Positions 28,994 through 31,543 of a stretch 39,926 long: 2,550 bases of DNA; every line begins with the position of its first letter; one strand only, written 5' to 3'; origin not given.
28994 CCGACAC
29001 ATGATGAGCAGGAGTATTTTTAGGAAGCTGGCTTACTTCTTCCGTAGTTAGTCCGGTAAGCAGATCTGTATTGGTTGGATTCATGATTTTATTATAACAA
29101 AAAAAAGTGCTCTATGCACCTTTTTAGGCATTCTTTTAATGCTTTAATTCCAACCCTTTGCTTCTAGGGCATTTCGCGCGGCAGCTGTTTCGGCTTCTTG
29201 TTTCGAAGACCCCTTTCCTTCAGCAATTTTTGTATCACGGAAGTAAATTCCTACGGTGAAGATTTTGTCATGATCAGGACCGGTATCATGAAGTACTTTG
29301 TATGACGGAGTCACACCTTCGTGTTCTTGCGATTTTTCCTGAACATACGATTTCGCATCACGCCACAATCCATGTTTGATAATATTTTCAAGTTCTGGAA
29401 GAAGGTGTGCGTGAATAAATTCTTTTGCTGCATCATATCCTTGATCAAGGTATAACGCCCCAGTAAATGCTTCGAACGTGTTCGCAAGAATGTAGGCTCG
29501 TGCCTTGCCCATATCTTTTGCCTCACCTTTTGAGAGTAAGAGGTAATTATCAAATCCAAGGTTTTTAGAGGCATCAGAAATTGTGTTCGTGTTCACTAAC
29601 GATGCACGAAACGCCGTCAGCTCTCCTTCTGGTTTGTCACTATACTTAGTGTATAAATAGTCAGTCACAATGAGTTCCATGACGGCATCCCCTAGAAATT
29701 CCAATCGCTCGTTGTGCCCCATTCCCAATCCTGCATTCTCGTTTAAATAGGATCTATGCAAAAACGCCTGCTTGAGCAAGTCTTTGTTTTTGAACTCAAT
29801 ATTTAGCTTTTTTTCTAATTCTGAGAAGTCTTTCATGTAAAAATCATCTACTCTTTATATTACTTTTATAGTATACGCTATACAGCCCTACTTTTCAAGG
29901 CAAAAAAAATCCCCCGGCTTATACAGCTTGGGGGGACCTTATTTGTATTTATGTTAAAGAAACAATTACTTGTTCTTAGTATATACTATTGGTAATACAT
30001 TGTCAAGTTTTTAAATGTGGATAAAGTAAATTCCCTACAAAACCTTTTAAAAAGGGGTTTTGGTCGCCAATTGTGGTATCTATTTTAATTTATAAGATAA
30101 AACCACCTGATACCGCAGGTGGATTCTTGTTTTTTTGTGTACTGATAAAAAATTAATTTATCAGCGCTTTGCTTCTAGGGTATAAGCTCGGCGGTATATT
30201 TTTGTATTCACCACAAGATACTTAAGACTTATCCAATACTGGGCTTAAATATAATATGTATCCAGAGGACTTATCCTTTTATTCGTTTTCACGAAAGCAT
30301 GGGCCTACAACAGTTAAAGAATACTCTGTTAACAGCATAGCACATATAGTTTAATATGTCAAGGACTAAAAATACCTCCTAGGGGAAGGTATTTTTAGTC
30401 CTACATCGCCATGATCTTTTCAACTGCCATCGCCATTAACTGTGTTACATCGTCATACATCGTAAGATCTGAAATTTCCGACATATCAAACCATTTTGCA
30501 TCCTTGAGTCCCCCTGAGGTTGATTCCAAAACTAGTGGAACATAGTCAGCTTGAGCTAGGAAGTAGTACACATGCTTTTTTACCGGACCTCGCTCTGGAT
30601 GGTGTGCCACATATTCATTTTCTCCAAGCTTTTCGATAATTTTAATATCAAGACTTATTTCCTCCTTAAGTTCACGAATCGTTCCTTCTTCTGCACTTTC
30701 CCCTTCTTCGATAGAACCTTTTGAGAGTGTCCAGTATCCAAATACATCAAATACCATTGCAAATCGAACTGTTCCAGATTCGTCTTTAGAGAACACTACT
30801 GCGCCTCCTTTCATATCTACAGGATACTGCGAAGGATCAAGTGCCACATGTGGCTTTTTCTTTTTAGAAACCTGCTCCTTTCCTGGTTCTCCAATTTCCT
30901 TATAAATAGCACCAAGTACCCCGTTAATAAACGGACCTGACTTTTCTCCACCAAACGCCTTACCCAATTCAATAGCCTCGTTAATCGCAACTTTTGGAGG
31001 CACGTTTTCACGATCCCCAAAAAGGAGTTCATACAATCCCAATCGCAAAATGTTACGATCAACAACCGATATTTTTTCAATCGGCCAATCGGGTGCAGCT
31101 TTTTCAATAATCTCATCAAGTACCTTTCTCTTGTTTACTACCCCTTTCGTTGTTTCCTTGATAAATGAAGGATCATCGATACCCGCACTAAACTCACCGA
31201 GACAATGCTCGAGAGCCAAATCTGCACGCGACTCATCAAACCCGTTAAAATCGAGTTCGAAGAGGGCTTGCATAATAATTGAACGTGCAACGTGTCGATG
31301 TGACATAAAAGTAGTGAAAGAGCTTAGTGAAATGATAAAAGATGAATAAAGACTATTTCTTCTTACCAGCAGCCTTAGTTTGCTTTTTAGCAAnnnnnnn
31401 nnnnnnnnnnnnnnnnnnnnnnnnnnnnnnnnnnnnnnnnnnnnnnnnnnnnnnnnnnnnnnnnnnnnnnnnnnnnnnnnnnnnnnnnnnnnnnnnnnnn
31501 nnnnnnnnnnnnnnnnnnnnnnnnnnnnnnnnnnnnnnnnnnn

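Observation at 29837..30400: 564-nt ORF-free locus with three orphan promoters, two strong terminators, a perfect DnaA box and direct repeats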

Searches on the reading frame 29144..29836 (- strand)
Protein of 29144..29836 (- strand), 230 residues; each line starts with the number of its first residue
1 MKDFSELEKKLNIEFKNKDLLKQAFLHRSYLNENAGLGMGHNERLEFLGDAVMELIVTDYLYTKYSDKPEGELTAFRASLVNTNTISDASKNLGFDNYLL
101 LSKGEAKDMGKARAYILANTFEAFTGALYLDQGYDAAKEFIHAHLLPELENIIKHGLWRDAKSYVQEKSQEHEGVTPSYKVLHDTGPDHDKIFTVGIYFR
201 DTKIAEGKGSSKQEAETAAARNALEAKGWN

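Call 18: find_encoding_contigs(protein=window:29144-29836:-, flank=3000, max_places=10)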
Protein window:29144-29836:- (230 aa): no gene with exactly this product is on record in the collection.

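Call 19: find_related_loci(query=window:29144-29836:-, collection=metagenome_contigs, flank=3000)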
Query window:29144-29836:- (230 aa) in metagenome_contigs; peptide patterns used: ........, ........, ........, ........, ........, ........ (x = any residue, [..] = any of these).
365 stretches matched a pattern; 181 encode a relative of the query (tblastn E <= 1e-3); the best 80 are kept; 80 distinct loci.
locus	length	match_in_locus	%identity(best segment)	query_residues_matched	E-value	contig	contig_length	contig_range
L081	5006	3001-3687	66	1-229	2e-100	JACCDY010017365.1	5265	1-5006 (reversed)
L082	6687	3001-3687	65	1-229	1e-98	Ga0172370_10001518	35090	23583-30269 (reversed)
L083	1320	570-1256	65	1-229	3e-106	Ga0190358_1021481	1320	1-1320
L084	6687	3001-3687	65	1-229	2e-98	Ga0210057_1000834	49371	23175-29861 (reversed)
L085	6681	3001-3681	63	3-229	3e-98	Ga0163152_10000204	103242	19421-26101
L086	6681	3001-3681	63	3-229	3e-98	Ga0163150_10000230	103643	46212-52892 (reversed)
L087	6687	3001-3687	65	1-229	3e-98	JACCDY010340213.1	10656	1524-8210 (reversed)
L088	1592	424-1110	63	1-229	2e-104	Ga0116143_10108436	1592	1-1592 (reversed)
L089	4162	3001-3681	61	3-229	2e-97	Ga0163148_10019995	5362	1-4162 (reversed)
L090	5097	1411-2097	62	1-229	3e-97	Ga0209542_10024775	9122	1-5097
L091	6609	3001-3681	63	3-229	2e-97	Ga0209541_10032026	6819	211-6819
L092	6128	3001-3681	63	3-229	2e-97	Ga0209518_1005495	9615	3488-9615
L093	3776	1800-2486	62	1-229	2e-97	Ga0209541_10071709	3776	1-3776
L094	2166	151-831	62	3-229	3e-100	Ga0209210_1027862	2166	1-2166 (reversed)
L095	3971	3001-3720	60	1-229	1e-95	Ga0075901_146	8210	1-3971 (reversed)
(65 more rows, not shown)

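Call 60: find_homologous_proteins(query=window:29144-29836:-, max_evalue=1e-110)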
Query window:29144-29836:- (230 aa): 51 proteins with E <= 1e-110 among 8000 candidates.
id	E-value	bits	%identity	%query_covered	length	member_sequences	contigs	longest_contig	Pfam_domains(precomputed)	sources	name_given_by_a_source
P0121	1.7e-143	494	97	100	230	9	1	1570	PF00636.32,PF22935.2,PF14622.12,PF00035.33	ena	-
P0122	1.2e-137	475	93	100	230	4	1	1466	PF00636.32,PF22935.2,PF14622.12,PF00035.33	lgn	-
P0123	2.5e-136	470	91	100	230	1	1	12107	PF00636.32,PF22935.2,PF14622.12,PF00035.33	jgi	jgi:ribonuclease-3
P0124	8.5e-136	469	91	100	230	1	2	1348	PF00636.32,PF22935.2,PF14622.12,PF00035.33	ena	-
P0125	1.5e-135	468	91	100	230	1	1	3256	PF00636.32,PF22935.2,PF14622.12,PF00035.33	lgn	-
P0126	3.8e-134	463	90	100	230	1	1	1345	PF00636.32,PF22935.2,PF14622.12,PF00035.33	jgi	jgi:ribonuclease-3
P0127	8.6e-134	462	89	100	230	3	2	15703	PF00636.32,PF22935.2,PF14622.12,PF00035.33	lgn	-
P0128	1.6e-132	458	89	100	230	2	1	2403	PF00636.32,PF22935.2,PF14622.12,PF00035.33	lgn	-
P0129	1.3e-127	442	87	100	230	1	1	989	PF00636.32,PF22935.2,PF14622.12,PF00035.33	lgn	-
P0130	4.9e-127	440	86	100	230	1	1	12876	PF00636.32,PF22935.2,PF14622.12,PF00035.33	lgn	-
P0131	5.3e-126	437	85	100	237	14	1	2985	PF00636.32,PF22935.2,PF14622.12,PF00035.33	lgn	-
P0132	5.9e-126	437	86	100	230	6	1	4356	PF00636.32,PF22935.2,PF14622.12,PF00035.33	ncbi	-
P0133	3.3e-125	434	83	100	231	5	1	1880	PF00636.32,PF22935.2,PF14622.12,PF00035.33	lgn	-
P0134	3.8e-125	434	86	100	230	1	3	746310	PF00636.32,PF22935.2,PF14622.12,PF00035.33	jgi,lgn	jgi:ribonuclease-3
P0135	6.1e-125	433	85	100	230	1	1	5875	PF00636.32,PF22935.2,PF14622.12,PF00035.33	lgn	-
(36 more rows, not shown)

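Call 61: find_encoding_contigs(protein=P0123, flank=2500, max_places=4)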
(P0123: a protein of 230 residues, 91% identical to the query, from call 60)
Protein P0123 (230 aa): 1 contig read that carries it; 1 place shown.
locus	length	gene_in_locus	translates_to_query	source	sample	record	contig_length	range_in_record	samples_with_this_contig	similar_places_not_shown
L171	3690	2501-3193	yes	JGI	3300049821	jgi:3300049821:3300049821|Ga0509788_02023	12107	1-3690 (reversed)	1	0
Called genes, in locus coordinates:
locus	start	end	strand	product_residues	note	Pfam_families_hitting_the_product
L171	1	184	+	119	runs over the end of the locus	-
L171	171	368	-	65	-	-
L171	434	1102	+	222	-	PF01351:RNase_HII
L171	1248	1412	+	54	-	-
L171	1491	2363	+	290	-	PF01029:NusB, PF00293:NUDIX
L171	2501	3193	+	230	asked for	PF22935:RM44_endonuclase, PF14622:Ribonucleas_3_3, PF00636:Ribonuclease_3, PF00035:dsrm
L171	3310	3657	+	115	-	PF02463:SMC_N, PF13175:AAA_15 (weak), PF13304:AAA_21, PF13476:AAA_23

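Call 62: find_encoding_contigs(protein=P0127, flank=2500, max_places=4)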
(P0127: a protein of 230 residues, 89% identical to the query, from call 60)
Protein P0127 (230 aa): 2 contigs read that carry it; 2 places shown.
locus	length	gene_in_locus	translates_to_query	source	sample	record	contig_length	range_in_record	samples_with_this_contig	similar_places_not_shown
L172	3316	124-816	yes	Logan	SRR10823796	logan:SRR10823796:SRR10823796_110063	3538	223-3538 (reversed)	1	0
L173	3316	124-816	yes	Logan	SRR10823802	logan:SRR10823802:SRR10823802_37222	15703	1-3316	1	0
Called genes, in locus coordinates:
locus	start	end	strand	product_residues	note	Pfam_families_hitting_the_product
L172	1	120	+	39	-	?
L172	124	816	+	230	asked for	PF22935:RM44_endonuclase, PF14622:Ribonucleas_3_3, PF00636:Ribonuclease_3, PF00035:dsrm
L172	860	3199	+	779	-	PF00122:E1-E2_ATPase, PF00702:Hydrolase, PF00689:Cation_ATPase_C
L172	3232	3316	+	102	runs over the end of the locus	?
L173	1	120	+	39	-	?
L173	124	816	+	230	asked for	PF22935:RM44_endonuclase, PF14622:Ribonucleas_3_3, PF00636:Ribonuclease_3, PF00035:dsrm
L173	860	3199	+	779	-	PF00122:E1-E2_ATPase, PF00702:Hydrolase, PF00689:Cation_ATPase_C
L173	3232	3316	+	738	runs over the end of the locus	PF02463:SMC_N, PF13175:AAA_15 (weak), PF13476:AAA_23, PF13555:AAA_29 (weak), PF13304:AAA_21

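Call 63: find_encoding_contigs(protein=P0125, flank=2500, max_places=4)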
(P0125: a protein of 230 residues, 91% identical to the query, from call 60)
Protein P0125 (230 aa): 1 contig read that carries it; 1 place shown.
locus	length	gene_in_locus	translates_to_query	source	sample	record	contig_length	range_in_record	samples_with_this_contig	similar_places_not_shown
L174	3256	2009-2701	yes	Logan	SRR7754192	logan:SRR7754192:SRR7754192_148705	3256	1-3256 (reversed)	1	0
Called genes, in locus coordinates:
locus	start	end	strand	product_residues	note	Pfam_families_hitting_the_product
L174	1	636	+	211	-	?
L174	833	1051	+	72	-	PF01783:Ribosomal_L32p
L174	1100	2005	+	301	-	PF01029:NusB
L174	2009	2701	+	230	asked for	PF22935:RM44_endonuclase, PF14622:Ribonucleas_3_3, PF00636:Ribonuclease_3, PF00035:dsrm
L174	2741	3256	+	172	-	?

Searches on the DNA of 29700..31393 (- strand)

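Call 4: search_rna_families(source=window, start=29700, end=30500, threshold=evalue, max_evalue=10, show_alignments=4)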
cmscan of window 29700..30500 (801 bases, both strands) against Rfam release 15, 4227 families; matches with E-value up to 10: 10.
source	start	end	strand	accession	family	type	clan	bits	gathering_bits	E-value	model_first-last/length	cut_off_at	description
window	30277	30423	+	RF02414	rli60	Gene; sRNA;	-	25.1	60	0.66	1-191/191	no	Listeria sRNA rli60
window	30047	30127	-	RF01466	rli34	Gene; sRNA;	-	23.9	48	3.5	1-84/84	no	Listeria sRNA rli34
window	30316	30398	-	RF02589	Spy779816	Gene; sRNA;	-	22.5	67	0.41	1-88/88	no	S. pyogenes small RNA 779816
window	30099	30172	-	RF02844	RefA9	Gene; antisense;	-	18.4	49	4.7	1-64/64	no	Enterococcus sRNA A9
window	29902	29995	-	RF00514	His_leader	Cis-reg; leader;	-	16.8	49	4.3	1-126/126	no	Histidine operon leader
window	29900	29978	-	RF01859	Phe_leader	Cis-reg; leader;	-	16.5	55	7.2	1-125/125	no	Phenylalanine leader peptide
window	30356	30408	+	RF03697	mir-722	Gene; miRNA;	-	16.3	81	5.6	1-67/67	no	mir-722 microRNA precursor family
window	29953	30006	-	RF00113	SIB_RNA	Gene; antitoxin;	-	14.6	56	5.4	1-147/147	no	Short Intergenic Abundant RNA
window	30058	30108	+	RF00039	DicF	Gene; antisense;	-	12.7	48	9.7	1-52/52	no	DicF RNA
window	29894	29936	+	RF03050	RAGATH-25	Gene; sRNA;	-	11.8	49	7.2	1-50/50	no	RAGATH-25 RNA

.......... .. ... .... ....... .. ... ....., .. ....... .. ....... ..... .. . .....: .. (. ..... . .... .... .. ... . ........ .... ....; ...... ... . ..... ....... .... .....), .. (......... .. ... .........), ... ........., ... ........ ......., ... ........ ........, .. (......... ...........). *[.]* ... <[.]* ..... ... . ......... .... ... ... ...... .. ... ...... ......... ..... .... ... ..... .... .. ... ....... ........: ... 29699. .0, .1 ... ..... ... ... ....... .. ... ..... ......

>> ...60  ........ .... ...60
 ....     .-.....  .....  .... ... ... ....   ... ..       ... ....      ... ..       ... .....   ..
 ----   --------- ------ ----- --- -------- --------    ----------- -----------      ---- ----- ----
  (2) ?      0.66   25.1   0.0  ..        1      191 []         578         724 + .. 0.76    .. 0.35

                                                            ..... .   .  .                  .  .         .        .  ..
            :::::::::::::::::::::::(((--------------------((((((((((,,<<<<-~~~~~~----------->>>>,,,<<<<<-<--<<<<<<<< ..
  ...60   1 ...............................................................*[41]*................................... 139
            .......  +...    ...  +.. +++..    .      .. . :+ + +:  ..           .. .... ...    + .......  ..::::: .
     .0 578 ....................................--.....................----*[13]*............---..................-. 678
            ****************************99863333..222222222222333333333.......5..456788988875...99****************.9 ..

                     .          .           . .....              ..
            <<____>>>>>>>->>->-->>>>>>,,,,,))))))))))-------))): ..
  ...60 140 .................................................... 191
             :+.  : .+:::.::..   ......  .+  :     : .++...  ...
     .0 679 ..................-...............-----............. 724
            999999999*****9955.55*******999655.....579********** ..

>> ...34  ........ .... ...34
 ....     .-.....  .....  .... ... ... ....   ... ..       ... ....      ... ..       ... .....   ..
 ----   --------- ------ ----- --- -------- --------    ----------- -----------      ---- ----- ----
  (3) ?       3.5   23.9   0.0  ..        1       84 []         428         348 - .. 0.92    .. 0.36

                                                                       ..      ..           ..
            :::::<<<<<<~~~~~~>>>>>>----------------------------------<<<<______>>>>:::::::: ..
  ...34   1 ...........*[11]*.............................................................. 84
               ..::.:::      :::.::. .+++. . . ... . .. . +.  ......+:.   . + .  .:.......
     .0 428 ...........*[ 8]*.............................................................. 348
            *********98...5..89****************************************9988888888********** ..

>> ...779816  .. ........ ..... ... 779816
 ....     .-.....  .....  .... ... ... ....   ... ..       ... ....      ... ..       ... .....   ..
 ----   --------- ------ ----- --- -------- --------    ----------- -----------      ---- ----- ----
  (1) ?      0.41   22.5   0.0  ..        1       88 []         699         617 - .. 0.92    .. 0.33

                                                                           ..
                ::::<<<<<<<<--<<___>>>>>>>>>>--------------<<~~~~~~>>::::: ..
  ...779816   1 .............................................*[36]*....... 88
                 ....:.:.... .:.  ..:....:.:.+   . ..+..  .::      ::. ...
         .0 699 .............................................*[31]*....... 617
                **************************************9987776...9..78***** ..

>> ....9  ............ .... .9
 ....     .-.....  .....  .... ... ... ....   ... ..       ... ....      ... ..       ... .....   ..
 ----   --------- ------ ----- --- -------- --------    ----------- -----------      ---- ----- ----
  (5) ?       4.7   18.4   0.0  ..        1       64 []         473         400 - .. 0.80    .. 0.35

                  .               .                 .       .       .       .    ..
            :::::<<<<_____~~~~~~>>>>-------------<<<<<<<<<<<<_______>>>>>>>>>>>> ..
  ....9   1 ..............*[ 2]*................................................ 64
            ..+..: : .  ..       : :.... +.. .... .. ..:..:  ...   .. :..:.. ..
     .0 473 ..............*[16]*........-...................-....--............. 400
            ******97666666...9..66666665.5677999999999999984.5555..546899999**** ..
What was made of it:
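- Tried and rejected: I rejected this because no RNase P model hits even at E up to 10 (call 4), the second motif is absent from L003, and the RNA is far too short in L003.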

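Call 68: search_rna_families(source=L003, start=6900, end=7260, threshold=evalue, max_evalue=10, show_alignments=2)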
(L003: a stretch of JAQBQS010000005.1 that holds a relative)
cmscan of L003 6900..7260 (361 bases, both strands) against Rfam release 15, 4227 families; matches with E-value up to 10: 8.
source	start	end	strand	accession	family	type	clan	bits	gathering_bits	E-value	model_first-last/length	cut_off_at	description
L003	7100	7203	+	RF00121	MicC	Gene; sRNA;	-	17.5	90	3.9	1-123/123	no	MicC RNA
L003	7176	7240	-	RF02322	TtnuHACA15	Gene; snRNA; snoRNA; HACA-box;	-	16.1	100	3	1-117/117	no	Tetrahymena snoRNA TtnuHACA15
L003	7138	7196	+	RF02399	NsiR1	Gene; sRNA;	-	15.5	39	1.4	1-60/60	no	Nitrogen stress-induced RNA 1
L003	6965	6993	-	RF02554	ppoRNA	Gene; rRNA;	-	14.3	99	9.7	18-46/98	no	mt-5S-like P. polycephalum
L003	6920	6956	+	RF01767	SAM-III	Cis-reg; riboswitch;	-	14.1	45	3.1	1-82/82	no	SAM-III riboswitch aptamer (SMK box)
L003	7081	7197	+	RF00506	Thr_leader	Cis-reg; leader;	-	13.9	55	4.8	1-118/118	no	Threonine operon leader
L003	7111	7196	+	RF00513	Trp_leader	Cis-reg; leader;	-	13.4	41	6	1-100/100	no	Tryptophan operon leader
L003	7175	7193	+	RF02129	GNAS-AS1_3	Gene; lncRNA;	-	10.3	42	8.6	1-38/38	no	GNAS antisense RNA 1 conserved region 3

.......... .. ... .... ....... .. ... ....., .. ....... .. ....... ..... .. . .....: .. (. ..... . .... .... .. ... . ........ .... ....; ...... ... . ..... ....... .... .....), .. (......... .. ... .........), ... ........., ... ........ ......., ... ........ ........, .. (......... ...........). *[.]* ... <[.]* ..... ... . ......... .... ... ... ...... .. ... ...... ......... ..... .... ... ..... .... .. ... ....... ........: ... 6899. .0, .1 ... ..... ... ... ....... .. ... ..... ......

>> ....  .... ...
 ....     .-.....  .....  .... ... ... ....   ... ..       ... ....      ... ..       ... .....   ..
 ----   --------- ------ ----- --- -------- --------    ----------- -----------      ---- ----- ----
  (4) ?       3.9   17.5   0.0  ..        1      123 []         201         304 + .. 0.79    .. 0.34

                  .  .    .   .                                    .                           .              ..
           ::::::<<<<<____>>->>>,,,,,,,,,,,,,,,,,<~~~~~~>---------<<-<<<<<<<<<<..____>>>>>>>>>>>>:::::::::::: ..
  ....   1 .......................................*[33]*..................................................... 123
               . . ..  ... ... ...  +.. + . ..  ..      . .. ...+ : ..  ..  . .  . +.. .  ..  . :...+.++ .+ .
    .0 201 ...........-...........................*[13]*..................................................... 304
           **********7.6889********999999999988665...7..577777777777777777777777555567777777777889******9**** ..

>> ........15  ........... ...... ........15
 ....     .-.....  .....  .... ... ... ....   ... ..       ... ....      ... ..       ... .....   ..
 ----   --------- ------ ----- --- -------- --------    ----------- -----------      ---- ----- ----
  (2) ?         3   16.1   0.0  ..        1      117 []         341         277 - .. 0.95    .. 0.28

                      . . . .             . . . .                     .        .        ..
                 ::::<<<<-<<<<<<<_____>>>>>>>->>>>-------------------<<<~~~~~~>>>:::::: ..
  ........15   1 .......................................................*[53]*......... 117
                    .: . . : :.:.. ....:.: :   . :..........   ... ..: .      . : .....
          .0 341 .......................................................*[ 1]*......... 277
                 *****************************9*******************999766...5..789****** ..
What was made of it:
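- On Known RNA families (RNase P, 6S, SRP, tmRNA, riboswitches and all of Rfam 15): The gap and the L003 homologue at E up to 10 give only chance-level small-RNA and leader hits of 10-25 bits against gathering scores of 39-100 (calls 4, 68).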

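Call 76: search_dna_similar(query=window:29837-30400:-, collection=phages, mode=distant, max_evalue=0.01, max_rows=10)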
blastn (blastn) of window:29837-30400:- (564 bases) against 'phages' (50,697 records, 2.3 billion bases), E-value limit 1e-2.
No match.

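Call 77: search_dna_similar(query=window:29837-30400:-, collection=plasmids, mode=distant, max_evalue=0.01, max_rows=10)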
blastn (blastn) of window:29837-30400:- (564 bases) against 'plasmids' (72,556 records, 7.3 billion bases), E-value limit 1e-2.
No match.
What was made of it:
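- On MITE or insertion sequence: Nothing matches in phage or plasmid collections (calls 76, 77).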
